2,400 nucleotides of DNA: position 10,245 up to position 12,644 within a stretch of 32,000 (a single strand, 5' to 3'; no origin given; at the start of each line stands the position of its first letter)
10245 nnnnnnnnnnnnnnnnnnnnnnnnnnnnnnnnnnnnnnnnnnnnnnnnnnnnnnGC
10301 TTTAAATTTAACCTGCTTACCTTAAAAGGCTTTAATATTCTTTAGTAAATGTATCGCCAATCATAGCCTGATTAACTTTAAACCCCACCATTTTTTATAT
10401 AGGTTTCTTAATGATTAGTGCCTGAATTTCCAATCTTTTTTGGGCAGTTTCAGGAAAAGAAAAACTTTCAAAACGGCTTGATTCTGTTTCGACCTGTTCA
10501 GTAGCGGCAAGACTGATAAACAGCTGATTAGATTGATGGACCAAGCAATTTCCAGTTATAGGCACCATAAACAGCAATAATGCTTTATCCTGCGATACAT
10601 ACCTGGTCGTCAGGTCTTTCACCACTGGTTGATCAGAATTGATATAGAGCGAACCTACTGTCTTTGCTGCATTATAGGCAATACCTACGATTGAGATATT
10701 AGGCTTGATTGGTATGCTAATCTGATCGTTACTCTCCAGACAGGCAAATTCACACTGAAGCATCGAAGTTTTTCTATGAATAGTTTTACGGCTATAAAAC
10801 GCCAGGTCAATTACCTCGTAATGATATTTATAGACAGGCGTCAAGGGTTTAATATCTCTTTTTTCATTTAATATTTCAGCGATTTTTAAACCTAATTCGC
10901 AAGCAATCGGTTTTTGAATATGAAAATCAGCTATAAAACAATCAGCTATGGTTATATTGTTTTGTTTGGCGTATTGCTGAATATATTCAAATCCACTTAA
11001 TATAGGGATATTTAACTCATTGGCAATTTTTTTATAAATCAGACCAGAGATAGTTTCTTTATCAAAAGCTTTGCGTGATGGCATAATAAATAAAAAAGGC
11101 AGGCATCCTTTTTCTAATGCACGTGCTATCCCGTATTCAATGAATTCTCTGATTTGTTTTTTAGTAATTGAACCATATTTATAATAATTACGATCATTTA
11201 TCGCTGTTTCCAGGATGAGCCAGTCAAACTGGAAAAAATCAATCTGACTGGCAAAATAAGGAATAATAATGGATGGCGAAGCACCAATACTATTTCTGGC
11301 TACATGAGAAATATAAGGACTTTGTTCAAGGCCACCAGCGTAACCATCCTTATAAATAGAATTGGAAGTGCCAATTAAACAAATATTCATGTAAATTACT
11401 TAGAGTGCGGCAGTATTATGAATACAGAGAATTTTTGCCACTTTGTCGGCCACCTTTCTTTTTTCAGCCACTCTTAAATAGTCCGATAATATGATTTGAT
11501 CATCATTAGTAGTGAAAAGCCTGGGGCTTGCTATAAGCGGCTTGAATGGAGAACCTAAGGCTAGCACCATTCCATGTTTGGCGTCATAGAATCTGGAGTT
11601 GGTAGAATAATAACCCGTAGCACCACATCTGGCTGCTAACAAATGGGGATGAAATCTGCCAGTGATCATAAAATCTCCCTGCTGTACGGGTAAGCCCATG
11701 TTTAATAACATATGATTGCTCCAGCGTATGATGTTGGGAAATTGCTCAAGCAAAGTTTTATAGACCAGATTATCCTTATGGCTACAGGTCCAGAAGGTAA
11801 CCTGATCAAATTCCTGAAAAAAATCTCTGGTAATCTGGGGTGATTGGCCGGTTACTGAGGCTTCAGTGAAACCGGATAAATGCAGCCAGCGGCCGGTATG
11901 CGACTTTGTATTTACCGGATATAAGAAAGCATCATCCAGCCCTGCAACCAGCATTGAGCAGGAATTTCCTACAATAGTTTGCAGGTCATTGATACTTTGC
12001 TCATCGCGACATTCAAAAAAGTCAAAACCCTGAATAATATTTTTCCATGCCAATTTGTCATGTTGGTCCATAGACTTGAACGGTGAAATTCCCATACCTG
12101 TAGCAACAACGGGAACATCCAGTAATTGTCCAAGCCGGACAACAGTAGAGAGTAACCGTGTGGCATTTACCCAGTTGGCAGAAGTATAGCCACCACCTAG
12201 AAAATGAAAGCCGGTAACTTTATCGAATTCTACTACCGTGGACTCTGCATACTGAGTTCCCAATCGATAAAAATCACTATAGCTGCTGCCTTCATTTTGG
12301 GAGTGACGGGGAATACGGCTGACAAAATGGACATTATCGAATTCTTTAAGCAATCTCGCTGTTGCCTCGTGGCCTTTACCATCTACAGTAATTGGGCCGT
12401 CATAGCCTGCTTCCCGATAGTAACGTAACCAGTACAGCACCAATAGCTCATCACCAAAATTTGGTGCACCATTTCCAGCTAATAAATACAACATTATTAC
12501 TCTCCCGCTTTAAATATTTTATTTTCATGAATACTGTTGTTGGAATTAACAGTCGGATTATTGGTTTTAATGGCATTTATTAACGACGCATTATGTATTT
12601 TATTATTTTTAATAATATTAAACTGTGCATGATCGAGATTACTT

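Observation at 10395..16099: AT-rich four-gene glycan module with no exporter, between galE and housekeeping genes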

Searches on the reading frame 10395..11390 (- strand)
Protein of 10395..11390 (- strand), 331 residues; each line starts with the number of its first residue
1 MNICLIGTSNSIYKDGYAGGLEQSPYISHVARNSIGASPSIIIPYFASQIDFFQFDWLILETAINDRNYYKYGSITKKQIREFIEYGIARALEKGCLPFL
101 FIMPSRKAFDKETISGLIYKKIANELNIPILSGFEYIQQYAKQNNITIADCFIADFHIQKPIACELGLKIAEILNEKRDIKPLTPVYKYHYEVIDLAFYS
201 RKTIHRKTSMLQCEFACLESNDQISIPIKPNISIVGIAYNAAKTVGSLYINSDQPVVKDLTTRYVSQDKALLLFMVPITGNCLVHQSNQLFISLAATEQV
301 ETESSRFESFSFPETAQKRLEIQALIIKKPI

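Call 4: search_protein_families(library=pfam, proteins=[window:10395-11390:-], max_evalue=0.01)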
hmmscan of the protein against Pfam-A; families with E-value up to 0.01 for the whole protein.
window:10395-11390:- (331 aa): 0 families

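Call 5: search_protein_families(library=ncbifam, proteins=[window:10395-11390:-], max_evalue=0.01)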
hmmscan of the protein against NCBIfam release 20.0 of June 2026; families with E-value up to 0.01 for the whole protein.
window:10395-11390:- (331 aa): 0 families

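Call 37: search_solved_structures(query=window:10395-11390:-, max_evalue=10)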
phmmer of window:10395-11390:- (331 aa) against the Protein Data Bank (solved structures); distinct sequences matched with E-value up to 10: 1.
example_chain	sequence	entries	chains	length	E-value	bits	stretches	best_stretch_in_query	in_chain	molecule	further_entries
3gfa_A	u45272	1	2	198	1.2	11.6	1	69-129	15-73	Putative nitroreductase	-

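Call 49: search_protein_families(library=pfam, proteins=[window:10395-11390:-], max_evalue=10)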
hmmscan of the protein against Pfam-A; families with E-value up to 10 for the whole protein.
window:10395-11390:- (331 aa): 0 families

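Call 50: find_homologous_proteins(query=window:10395-11390:-, max_evalue=0.001)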
Query window:10395-11390:- (331 aa): 26 proteins with E <= 0.001 among 1151 candidates.
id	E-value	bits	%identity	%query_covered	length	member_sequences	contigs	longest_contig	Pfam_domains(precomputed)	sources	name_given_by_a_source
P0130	1.4e-199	680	92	100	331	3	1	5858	-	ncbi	-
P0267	1.9e-91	325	48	100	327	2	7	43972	-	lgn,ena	-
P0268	1.3e-86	309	50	84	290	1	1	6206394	-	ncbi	-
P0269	1.9e-85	305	54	79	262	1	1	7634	-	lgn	-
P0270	2.4e-83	298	44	94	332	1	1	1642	-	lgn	-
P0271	3.9e-77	278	43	99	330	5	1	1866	-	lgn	-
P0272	5.9e-77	277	51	78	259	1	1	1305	-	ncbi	-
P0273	1.5e-76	276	43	100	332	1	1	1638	-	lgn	-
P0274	1.2e-75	273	43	99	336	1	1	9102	-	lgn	-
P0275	1.2e-74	270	41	99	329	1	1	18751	-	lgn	-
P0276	1.2e-74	270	41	99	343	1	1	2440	-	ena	-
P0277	1.4e-73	266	44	99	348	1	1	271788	-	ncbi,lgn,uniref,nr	ncbi:hypothetical protein [Rhizobium sullae]|uniref:Uncharacterized protein n=1 Tax=Rhizobium sullae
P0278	9.2e-73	263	41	100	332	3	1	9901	-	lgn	-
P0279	1.4e-71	259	42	100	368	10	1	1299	-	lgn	-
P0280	2.1e-71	259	41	99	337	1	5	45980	-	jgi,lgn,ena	-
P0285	3.9e-70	255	42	99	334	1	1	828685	-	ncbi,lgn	-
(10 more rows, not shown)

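Call 60: predict_structure(alignment_id=A3)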
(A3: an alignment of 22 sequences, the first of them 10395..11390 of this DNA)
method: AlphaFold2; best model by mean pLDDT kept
length: 331 residues; sequences in the alignment: 22
mean_pLDDT: 91.6   pTM: 0.90
mean pLDDT of the five models: 91.6, 90.8, 90.6, 90.4, 89.9
residues with pLDDT >= 90: 243; 70-90: 70; 50-70: 18; < 50: 0
segments of 3 or more residues with pLDDT < 50: none
pLDDT, mean of each block of 10 residues (from residue 1): 92 91 98 84 95 98 67 86 96 98 89 87 98 96 97 91 97 97 94 97 94 95 94 95 94 93 86 92 90 92 75 77 97 89
secondary structure, 60 per line:
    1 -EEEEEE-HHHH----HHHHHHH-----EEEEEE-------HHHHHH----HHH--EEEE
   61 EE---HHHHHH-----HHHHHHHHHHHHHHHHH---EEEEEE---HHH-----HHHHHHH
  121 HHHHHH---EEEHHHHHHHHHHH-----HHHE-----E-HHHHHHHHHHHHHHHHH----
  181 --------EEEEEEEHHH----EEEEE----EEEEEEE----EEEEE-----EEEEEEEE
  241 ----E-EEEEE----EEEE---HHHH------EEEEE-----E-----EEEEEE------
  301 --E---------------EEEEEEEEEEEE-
elements in order: E2-7 H9-12 H17-23 E29-34 H42-47 E57-62 H66-71 H77-93 E97-102 H114-126 E130-132 H133-143 H160-176 E189-195 E203-207 E212-218 E223-227 E233-240 E247-251 E256-259 H263-266 E273-277 E289-294 E319-330

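Call 65: fold_search(model_id=the predicted structure, library=pdb)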
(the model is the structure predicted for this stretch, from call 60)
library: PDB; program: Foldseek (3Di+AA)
matches with E <= 10: 1336; with E <= 0.001: 63
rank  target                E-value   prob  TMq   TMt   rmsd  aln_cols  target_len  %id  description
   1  6hfz_B                8.9e-13  1.00  0.61  0.56   6.6       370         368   14  Crystal structure of a two-domain esterase (CEX) active on acetylated mannans (released 2019-09-11)
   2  6hfz_C                2.7e-12  1.00  0.65  0.59   6.2       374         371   14  Crystal structure of a two-domain esterase (CEX) active on acetylated mannans (released 2019-09-11)
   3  6hh9_D                3.2e-12  1.00  0.63  0.59   6.2       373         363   14  Crystal structure of a two-domain esterase (CEX) active on acetylated mannans co-crystallized with mannopentaose (released 2019-09-11)
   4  6hfz_A                3.2e-12  1.00  0.61  0.56   6.5       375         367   15  Crystal structure of a two-domain esterase (CEX) active on acetylated mannans (released 2019-09-11)
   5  6hfz_D                4.4e-12  1.00  0.64  0.59   5.8       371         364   15  Crystal structure of a two-domain esterase (CEX) active on acetylated mannans (released 2019-09-11)
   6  6hh9_C                8.0e-12  1.00  0.63  0.58   6.2       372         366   15  Crystal structure of a two-domain esterase (CEX) active on acetylated mannans co-crystallized with mannopentaose (released 2019-09-11)
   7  6hh9_B                1.8e-11  1.00  0.62  0.57   5.9       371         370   14  Crystal structure of a two-domain esterase (CEX) active on acetylated mannans co-crystallized with mannopentaose (released 2019-09-11)
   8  9lna_A                5.8e-09  1.00  0.42  0.25  21.4       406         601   14  SFP21A phage tail fiber (Gp09) (released 2026-01-28)
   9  9d81                  1.8e-06  1.00  0.41  0.23  21.2       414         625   14  Shigella flexneri bacteriophage Moo19 Gp82 (released 2025-01-15)
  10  4rsh_A                2.5e-06  1.00  0.41  0.74   3.7       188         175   14  Structure of a putative lipolytic protein of G-D-S-L family from Desulfitobacterium hafniense DCB-2 (released 2014-11-19)
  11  1ivn                  3.8e-06  1.00  0.39  0.66   4.5       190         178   18  E.coli Thioesterase I/Protease I/Lysophospholiase L1 (released 2003-07-08)
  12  6lfb                  5.4e-06  1.00  0.40  0.68   4.2       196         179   17  E. coli Thioesterase I mutant DG (released 2020-07-15)
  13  9d84_A                6.5e-06  1.00  0.44  0.20  21.1       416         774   11  Shigella flexneri bacteriophage B2 Gp48 and Gp49 (released 2025-01-15)
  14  1deo_A                6.9e-06  1.00  0.41  0.56   4.8       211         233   13  RHAMNOGALACTURONAN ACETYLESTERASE FROM ASPERGILLUS ACULEATUS AT 1.55 A RESOLUTION WITH SO4 IN THE ACTIVE SITE (released 2000-04-26)
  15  5tic_A                1.0e-05  1.00  0.39  0.66   4.4       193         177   19  X-ray structure of wild-type E. coli Acyl-CoA thioesterase I at pH 5 (released 2017-04-26)
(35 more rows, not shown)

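Call 66: find_encoding_contigs(protein=P0267, flank=10000, max_places=1)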
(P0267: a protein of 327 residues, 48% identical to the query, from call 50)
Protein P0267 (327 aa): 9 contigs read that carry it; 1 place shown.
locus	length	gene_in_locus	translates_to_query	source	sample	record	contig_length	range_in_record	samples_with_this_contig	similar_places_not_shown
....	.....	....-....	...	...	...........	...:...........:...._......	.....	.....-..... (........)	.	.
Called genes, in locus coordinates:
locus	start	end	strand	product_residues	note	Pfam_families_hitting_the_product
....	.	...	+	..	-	?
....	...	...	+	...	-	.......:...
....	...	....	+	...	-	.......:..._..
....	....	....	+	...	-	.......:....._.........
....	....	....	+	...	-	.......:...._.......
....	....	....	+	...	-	-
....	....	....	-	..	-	-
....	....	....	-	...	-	-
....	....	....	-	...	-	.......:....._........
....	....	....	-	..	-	-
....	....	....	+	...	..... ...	-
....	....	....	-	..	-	-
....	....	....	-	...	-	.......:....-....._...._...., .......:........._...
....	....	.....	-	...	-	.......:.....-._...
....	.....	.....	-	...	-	-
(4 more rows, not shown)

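Call 67: find_encoding_contigs(protein=P0285, flank=10000, max_places=1)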
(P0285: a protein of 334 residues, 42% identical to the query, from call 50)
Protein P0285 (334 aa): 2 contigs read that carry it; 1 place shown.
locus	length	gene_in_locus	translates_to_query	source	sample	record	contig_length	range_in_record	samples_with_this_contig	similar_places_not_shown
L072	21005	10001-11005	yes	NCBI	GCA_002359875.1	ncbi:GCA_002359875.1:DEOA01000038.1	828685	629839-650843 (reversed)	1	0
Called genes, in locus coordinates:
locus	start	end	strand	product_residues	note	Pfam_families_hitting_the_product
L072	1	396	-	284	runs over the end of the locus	PF00581:Rhodanese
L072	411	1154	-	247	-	PF01411:tRNA-synt_2c, PF07973:tRNA_SAD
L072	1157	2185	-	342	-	PF00291:PALP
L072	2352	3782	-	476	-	PF00270:DEAD, PF04851:ResIII (faint), PF00271:Helicase_C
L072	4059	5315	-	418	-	PF00291:PALP, PF00585:Thr_dehydrat_C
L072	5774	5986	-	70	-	-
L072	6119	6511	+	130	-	-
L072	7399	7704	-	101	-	-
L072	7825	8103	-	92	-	-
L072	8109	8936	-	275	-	-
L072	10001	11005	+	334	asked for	-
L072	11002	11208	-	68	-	-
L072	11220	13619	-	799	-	-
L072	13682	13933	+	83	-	-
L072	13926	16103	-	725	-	-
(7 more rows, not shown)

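Call 68: find_encoding_contigs(protein=P0277, flank=10000, max_places=1)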
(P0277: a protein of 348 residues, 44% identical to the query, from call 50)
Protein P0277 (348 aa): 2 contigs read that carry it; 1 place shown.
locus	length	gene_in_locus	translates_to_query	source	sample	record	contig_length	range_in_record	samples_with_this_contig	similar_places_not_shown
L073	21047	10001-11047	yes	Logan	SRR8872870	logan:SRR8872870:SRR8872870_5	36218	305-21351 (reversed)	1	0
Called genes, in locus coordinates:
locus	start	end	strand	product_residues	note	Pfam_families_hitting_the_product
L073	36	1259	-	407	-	PF02563:Poly_export, PF22461:SLBB_2 (weak)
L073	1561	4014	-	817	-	PF10111:Glyco_tranf_2_2, PF02709:Glyco_transf_7C (faint), PF05159:Capsule_synth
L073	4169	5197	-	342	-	PF05159:Capsule_synth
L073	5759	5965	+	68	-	-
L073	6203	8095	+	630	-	PF05159:Capsule_synth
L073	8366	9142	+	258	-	PF01061:ABC2_membrane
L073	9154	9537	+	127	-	-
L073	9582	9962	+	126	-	-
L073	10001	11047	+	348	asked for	-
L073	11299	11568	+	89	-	-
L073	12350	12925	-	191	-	-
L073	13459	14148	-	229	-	-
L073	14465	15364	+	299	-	PF01061:ABC2_membrane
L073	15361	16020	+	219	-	PF00005:ABC_tran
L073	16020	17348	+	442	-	-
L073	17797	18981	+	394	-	PF05048:NosD, PF13229:Beta_helix, PF05048:NosD (weak)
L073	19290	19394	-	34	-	-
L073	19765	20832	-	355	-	PF00353:HemolysinCabind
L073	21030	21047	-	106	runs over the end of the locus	?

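Call 86: search_dna_similar(query=window:10395-11390:-, collection=phages, mode=protein, max_rows=15)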
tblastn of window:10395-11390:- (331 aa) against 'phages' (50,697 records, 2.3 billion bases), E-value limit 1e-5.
No match.

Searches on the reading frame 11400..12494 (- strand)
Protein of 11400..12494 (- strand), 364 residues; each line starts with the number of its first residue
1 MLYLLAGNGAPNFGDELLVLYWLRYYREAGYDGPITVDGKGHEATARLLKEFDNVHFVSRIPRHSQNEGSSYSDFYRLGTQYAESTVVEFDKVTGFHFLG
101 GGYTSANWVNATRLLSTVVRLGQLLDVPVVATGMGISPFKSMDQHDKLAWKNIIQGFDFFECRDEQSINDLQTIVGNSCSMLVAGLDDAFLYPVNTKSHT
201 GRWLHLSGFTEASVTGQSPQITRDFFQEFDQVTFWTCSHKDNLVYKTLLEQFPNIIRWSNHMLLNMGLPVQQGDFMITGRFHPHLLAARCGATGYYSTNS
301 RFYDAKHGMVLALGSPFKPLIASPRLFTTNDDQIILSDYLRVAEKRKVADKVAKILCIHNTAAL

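Call 4: search_protein_families(library=pfam, proteins=[window:11400-12494:-], max_evalue=0.01)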
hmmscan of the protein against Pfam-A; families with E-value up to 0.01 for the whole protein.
window:11400-12494:- (364 aa): 1 family
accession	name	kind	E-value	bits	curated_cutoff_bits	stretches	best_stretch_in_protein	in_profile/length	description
PF04230.19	PS_pyruv_trans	-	3.4e-09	37.5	25.3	1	12-291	1-270/280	Polysaccharide pyruvyl transferase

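Call 5: search_protein_families(library=ncbifam, proteins=[window:11400-12494:-], max_evalue=0.01)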
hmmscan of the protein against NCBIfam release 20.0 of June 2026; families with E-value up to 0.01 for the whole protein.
window:11400-12494:- (364 aa): 1 family
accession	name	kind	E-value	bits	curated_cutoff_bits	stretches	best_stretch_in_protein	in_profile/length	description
TIGR03609.1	S_layer_CsaB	equivalog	9e-08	31.8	213.1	1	118-291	92-270/301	polysaccharide pyruvyl transferase CsaB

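Call 38: search_solved_structures(query=window:11400-12494:-, max_evalue=10)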
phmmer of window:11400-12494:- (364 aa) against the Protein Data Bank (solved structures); distinct sequences matched with E-value up to 10: 0.
